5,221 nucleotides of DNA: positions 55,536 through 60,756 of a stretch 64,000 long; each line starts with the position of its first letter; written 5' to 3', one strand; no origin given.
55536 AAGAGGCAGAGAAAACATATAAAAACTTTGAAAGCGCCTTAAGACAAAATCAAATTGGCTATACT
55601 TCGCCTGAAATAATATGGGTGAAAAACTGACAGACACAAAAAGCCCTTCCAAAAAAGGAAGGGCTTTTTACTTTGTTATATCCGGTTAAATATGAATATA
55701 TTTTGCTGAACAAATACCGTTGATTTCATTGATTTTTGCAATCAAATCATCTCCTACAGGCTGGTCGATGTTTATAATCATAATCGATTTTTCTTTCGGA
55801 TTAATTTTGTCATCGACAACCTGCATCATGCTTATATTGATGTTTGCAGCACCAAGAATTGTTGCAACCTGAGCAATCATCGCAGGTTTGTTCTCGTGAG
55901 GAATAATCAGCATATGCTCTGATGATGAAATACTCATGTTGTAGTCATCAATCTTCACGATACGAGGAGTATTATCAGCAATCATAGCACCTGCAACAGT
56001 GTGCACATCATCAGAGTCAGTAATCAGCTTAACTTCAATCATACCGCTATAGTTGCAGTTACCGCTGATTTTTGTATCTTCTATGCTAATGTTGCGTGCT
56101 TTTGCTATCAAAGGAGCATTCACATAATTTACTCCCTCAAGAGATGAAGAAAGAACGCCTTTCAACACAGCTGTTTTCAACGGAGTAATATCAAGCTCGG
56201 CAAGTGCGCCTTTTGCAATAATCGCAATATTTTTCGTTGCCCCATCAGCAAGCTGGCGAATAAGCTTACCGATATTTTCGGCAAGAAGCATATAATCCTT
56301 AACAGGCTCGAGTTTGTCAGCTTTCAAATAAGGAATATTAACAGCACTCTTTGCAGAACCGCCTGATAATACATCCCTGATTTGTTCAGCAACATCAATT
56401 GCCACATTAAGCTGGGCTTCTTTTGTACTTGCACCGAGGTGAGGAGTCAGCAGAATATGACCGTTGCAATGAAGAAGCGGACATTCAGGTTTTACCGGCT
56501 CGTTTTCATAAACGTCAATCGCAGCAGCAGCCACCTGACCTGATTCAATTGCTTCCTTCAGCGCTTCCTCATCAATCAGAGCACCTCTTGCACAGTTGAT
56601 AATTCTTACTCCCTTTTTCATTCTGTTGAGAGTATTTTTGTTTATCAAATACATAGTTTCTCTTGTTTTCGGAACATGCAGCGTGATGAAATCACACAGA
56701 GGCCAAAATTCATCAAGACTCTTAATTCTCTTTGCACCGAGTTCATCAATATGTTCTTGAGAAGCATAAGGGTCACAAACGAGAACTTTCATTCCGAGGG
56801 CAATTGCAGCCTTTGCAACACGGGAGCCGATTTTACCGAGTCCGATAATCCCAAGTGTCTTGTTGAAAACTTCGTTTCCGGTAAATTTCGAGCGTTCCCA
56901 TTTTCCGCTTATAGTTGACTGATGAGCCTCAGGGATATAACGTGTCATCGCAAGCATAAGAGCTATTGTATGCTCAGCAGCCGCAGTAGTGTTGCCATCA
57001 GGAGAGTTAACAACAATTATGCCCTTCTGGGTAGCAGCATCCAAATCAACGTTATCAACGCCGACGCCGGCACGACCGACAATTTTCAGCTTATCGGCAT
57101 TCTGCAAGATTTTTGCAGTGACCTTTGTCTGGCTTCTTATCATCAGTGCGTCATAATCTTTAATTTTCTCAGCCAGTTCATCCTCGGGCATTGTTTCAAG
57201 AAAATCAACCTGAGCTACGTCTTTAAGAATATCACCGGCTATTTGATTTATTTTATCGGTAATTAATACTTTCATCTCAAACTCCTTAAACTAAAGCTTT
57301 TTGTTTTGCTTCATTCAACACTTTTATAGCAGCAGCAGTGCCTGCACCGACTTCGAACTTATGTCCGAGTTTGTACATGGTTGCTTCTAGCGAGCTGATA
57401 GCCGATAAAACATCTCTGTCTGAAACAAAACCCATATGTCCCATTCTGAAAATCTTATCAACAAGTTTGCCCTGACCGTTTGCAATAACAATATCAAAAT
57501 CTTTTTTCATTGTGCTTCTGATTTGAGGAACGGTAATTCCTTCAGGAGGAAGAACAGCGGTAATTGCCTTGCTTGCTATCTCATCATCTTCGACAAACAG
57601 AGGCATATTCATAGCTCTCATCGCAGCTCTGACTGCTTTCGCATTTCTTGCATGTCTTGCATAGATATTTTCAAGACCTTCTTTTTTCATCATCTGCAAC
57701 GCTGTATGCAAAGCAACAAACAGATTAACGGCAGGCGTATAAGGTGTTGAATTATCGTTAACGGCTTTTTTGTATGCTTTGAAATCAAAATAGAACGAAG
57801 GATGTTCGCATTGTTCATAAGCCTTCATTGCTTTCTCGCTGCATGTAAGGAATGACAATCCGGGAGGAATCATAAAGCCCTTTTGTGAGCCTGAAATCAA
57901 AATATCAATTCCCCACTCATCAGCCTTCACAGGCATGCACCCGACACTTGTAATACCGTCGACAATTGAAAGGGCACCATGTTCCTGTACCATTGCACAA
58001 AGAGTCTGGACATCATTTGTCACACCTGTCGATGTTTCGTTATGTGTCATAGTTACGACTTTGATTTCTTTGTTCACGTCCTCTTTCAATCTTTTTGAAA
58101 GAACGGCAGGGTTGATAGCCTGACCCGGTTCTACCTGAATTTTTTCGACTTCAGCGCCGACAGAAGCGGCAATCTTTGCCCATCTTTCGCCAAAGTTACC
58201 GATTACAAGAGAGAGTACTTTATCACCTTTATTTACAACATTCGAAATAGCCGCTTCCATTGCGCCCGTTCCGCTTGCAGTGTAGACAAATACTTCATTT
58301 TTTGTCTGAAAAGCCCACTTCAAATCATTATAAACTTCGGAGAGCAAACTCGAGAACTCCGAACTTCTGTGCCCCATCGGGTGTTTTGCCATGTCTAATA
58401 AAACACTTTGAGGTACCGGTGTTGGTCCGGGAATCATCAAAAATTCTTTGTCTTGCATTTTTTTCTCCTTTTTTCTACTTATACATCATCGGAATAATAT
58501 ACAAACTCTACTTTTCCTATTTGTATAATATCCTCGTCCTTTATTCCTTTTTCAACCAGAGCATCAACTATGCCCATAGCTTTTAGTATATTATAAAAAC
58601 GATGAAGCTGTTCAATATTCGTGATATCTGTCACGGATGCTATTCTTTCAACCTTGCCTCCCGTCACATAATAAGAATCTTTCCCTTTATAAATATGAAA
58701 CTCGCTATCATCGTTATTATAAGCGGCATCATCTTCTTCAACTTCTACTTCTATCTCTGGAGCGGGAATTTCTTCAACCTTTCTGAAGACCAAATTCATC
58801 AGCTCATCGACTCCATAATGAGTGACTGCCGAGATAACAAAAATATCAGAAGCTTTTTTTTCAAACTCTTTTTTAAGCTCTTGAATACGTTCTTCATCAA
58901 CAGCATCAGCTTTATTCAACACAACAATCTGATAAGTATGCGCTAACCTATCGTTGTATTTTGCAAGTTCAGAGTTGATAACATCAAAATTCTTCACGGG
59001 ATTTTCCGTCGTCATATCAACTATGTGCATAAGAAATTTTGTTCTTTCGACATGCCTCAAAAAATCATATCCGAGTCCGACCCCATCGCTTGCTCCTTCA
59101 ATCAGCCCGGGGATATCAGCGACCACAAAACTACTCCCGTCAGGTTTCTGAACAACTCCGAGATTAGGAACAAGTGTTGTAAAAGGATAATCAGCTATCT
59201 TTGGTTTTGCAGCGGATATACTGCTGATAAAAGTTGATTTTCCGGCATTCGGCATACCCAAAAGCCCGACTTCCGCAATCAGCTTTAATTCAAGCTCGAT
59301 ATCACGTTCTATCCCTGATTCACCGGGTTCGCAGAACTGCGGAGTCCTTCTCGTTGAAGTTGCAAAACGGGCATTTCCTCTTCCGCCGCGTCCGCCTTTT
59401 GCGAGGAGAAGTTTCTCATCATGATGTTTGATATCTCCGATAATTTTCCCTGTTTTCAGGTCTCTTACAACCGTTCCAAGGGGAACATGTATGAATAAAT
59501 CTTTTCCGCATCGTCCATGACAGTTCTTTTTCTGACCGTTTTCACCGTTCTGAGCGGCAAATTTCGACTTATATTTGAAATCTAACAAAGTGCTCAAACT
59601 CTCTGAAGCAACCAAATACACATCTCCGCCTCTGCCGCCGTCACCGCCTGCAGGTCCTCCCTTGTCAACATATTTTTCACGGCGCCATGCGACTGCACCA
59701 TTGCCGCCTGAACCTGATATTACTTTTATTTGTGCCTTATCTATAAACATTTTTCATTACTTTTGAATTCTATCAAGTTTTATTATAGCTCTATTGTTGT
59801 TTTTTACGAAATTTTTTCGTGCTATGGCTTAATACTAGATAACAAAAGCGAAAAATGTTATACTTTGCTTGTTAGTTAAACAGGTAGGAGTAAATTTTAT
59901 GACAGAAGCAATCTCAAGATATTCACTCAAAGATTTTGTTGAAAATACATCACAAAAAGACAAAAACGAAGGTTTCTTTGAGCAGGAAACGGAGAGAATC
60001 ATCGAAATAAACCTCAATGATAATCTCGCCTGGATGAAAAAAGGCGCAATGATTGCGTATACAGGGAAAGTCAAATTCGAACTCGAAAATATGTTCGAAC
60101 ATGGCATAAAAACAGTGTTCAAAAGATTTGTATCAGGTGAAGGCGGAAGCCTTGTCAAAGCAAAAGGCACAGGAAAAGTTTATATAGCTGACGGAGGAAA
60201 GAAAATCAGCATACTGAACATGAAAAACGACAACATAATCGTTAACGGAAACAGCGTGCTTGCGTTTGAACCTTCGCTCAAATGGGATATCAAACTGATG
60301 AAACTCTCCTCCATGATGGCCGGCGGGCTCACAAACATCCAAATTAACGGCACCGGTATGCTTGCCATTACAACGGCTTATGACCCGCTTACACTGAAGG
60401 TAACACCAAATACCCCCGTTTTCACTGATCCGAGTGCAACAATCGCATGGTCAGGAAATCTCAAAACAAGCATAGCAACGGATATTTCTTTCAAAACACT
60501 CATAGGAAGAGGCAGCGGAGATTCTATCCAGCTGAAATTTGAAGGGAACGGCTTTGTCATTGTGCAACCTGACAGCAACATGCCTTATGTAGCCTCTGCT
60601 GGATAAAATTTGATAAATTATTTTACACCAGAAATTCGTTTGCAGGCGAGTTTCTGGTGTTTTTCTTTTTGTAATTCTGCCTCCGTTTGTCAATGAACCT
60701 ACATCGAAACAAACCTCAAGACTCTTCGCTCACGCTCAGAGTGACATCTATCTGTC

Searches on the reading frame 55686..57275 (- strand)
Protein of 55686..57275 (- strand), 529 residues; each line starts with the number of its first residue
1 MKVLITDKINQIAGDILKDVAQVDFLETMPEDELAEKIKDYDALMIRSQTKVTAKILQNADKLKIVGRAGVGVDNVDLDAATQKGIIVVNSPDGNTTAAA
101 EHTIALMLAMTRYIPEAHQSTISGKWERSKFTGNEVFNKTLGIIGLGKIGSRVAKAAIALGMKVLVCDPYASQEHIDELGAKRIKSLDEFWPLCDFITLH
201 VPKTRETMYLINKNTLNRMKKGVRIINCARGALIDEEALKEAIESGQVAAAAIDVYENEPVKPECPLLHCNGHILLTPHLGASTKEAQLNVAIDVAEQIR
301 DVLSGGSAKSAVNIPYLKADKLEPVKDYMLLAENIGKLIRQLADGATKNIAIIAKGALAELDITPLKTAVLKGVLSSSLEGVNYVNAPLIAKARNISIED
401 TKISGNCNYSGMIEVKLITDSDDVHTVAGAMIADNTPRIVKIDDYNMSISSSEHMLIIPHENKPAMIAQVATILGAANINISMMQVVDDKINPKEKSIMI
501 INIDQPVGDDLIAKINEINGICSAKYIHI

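Call 96: search_protein_families(library=pfam, proteins=[window:55686-57275:-], max_evalue=0.001)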
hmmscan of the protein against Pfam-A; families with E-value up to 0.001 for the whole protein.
window:55686-57275:- (529 aa): 6 families
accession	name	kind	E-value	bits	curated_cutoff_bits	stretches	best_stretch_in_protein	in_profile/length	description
PF02826.25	2-Hacid_dh_C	-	1.8e-58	197.3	25.1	1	104-281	1-178/178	D-isomer specific 2-hydroxyacid dehydrogenase, NAD binding domain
PF00389.36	2-Hacid_dh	-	7.7e-43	145.8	24.6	1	3-313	1-134/134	D-isomer specific 2-hydroxyacid dehydrogenase, catalytic domain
PF19304.4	PGDH_inter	-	1.9e-31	109.1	27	1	325-442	2-118/119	D-3-phosphoglycerate dehydrogenase intervening domain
PF03446.21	NAD_binding_2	-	2.8e-08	34.4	21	1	141-248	2-112/161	NAD binding domain of 6-phosphogluconate dehydrogenase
PF01842.31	ACT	-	8.2e-07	29.1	27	1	456-518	3-64/66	ACT domain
PF22660.2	RS_preATP-grasp-like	-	0.00059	20.6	27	0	139-201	2-70/98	Ribonucleotide synthetase preATP-grasp domain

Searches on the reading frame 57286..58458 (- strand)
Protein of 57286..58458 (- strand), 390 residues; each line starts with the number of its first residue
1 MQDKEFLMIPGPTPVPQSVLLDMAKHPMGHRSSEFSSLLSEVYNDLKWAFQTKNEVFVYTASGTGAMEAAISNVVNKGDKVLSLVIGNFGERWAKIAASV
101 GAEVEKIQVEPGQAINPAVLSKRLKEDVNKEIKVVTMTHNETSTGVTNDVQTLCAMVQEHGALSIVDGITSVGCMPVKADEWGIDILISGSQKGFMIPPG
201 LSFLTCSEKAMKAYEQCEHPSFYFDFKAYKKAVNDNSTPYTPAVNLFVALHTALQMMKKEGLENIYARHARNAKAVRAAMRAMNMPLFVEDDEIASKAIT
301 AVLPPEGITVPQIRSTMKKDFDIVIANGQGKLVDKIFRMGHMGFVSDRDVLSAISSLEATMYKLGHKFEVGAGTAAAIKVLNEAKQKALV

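Call 96: search_protein_families(library=pfam, proteins=[window:57286-58458:-], max_evalue=0.001)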
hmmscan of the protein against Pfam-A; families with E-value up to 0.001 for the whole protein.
window:57286-58458:- (390 aa): 3 families
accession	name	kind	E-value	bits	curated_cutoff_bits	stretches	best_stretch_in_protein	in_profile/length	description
PF00266.25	Aminotran_5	-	2.3e-33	116.1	21.5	1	10-328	6-338/371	Aminotransferase class-V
PF01053.26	Cys_Met_Meta_PP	-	3.9e-05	22.8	27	1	57-190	70-195/381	Cys/Met metabolism PLP-dependent enzyme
PF01212.27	Beta_elim_lyase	-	5.7e-05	23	27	1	22-288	17-238/288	Beta-eliminating lyase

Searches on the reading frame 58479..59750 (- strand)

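Call 96: search_protein_families(library=pfam, proteins=[window:58479-59750:-], max_evalue=0.001)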
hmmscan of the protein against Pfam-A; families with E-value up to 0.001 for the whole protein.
window:58479-59750:- (423 aa): 7 families
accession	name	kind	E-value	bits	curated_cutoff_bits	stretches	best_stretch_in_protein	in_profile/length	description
PF01018.28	GTP1_OBG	-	1.3e-62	210.5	27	1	3-157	1-155/155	GTP1/OBG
PF01926.29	MMR_HSR1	-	1.5e-23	83.5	21.9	1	160-280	1-113/113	50S ribosome-binding GTPase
PF09269.16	DUF1967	-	1.7e-17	63.6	27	1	351-418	1-70/70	Domain of unknown function (DUF1967)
PF02421.24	FeoB_N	-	3.4e-10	40.1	27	1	160-319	2-154/156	Ferrous iron transport protein B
PF16897.10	MMR_HSR1_Xtn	-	5.6e-06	26.7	35.2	1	272-325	56-104/106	C-terminal region of MMR_HSR1 domain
PF00009.33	GTP_EFTU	-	1.7e-05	24.9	26.5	0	274-325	124-186/188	Elongation factor Tu GTP binding domain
PF03193.22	RsgA_GTPase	-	8.5e-05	22.9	30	1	246-323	30-106/174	RsgA GTPase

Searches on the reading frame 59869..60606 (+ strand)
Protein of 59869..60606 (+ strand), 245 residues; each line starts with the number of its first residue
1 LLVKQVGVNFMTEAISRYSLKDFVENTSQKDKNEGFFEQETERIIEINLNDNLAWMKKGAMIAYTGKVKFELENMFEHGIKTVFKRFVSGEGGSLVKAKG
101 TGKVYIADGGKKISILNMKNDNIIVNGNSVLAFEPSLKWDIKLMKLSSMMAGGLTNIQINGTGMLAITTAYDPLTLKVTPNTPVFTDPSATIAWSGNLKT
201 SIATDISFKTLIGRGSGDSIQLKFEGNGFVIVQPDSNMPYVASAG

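Call 97: search_protein_families(library=pfam, proteins=[window:59869-60606:+], max_evalue=0.01)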
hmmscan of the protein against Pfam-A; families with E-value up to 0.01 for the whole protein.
window:59869-60606:+ (245 aa): 1 family
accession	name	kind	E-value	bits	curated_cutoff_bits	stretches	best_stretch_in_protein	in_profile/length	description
PF01987.23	AIM24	-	5.7e-35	121.3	25.7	1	41-234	7-204/205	Mitochondrial biogenesis AIM24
